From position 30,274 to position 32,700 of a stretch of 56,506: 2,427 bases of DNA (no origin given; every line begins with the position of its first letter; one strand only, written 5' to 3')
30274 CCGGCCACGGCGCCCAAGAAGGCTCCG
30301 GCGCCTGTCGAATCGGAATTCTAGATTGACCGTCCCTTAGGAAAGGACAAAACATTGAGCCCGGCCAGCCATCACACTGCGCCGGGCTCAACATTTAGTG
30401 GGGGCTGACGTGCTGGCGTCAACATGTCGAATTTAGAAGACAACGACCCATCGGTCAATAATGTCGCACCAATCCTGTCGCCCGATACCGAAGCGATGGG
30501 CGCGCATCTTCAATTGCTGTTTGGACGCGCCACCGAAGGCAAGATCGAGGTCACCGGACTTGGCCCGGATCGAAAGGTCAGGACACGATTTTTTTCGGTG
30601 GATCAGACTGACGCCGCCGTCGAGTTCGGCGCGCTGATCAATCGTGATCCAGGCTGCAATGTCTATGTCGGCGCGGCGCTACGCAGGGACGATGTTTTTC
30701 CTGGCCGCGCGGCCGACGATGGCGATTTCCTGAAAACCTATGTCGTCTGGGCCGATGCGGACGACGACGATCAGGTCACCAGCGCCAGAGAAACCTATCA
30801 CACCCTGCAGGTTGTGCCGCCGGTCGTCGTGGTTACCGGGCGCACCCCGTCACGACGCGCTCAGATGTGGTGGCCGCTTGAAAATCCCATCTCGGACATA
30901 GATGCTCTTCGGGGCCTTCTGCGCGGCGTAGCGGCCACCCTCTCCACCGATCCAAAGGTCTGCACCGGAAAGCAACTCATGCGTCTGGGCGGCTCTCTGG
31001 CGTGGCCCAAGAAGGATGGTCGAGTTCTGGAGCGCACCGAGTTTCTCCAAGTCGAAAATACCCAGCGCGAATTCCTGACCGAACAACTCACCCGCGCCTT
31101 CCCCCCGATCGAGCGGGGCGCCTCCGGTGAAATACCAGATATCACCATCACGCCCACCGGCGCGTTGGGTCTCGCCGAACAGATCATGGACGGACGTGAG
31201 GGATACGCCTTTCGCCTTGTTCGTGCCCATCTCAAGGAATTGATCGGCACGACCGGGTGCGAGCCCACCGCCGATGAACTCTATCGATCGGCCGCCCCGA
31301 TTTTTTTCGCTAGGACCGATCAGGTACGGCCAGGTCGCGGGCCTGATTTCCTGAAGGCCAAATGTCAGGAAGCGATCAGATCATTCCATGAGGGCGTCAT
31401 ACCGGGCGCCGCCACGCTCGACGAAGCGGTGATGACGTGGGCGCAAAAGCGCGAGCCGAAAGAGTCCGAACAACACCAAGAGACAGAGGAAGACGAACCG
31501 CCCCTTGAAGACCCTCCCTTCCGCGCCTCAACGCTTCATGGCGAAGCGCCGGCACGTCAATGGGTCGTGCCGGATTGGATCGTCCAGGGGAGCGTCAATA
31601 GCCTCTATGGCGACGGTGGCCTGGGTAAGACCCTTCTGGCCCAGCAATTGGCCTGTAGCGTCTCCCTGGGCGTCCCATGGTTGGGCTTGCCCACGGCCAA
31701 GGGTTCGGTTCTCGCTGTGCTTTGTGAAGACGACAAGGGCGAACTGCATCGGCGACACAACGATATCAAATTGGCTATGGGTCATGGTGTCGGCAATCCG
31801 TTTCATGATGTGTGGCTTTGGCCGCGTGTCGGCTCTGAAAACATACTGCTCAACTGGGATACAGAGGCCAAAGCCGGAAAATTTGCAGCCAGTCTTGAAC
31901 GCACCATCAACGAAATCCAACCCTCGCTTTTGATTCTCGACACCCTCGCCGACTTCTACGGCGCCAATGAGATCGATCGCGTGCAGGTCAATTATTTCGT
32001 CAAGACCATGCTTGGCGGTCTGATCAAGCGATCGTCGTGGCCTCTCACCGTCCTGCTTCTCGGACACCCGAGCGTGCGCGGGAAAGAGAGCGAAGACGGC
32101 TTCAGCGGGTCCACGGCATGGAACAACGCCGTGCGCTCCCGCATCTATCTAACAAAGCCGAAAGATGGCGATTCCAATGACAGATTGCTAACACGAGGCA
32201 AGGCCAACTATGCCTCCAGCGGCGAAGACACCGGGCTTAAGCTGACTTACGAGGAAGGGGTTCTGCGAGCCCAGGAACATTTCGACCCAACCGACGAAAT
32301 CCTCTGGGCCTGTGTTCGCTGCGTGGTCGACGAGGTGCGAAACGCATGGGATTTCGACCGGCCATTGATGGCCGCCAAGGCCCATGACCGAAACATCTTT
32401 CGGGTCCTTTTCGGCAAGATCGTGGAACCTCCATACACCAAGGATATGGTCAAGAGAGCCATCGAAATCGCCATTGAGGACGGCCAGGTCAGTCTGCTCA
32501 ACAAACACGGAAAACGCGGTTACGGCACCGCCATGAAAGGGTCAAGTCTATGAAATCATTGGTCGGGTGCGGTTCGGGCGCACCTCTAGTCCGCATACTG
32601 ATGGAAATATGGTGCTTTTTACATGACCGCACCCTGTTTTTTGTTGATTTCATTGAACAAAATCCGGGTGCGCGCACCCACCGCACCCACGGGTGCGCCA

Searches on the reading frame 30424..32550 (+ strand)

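Call 12: search_protein_families(library=phrogs, proteins=[window:30424-32550:+], max_evalue=0.01)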
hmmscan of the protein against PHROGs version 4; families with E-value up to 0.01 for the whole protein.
window:30424-32550:+ (709 aa): 9 families
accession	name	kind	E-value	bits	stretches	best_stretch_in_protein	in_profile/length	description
phrog_906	-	DNA, RNA and nucleotide metabolism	2.1e-33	117.1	1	340-612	478-742/872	DNA polymerase/primase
phrog_2850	-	unknown function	1.1e-17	65.1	1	360-583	129-338/465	-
phrog_3123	-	unknown function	9.7e-16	58.4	1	341-584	289-544/583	-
phrog_25693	-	unknown function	1.4e-12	47.9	1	374-548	35-208/405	-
phrog_239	-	DNA, RNA and nucleotide metabolism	3.3e-11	43.8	1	374-622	344-604/801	DNA primase/helicase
phrog_6012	-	DNA, RNA and nucleotide metabolism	1.9e-06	28.4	1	343-430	97-192/447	DNA helicase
phrog_1284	-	unknown function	8.1e-06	26.4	1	378-518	24-148/306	-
phrog_6357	-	unknown function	0.00052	20.4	1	378-437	20-72/321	-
phrog_2597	-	DNA, RNA and nucleotide metabolism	0.003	17.1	1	398-456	376-434/747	DNA primase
